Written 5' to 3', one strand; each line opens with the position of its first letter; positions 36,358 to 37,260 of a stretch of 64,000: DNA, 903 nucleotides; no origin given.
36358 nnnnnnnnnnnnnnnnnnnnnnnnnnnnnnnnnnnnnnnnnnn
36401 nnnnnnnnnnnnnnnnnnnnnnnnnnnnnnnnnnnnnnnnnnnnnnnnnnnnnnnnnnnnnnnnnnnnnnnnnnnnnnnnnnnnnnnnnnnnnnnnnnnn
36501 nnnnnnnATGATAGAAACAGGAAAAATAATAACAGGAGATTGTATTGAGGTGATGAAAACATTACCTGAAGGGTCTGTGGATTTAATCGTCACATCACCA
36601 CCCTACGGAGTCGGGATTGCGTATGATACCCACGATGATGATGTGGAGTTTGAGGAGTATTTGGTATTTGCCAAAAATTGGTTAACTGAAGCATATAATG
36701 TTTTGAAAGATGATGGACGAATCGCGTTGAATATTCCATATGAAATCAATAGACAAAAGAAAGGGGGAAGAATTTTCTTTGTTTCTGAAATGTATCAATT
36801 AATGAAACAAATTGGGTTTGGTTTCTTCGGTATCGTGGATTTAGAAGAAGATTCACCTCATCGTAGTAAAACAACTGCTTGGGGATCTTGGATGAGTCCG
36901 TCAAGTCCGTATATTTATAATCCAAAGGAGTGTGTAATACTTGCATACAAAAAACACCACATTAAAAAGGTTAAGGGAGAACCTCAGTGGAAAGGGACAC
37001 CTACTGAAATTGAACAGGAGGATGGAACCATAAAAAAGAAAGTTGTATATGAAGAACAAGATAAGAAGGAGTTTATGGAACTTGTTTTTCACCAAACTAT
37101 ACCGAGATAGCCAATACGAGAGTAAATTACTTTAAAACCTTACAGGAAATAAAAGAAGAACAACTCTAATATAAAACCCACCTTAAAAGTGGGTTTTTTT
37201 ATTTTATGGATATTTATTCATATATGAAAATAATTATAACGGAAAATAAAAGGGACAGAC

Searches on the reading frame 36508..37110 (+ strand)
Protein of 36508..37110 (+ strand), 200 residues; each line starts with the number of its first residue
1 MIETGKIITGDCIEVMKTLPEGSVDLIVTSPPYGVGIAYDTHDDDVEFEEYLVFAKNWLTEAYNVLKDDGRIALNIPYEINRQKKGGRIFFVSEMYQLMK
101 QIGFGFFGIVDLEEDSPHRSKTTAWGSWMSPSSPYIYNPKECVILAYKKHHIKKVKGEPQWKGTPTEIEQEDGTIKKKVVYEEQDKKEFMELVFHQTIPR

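Call 10: search_protein_families(library=pfam, proteins=[window:36508-37110:+], max_evalue=0.01)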
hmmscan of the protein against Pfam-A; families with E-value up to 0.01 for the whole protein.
window:36508-37110:+ (200 aa): 1 family
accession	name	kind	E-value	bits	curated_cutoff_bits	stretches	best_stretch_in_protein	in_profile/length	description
PF01555.25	N6_N4_Mtase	-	1.3e-14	55.1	26.7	1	24-168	1-111/221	DNA methylase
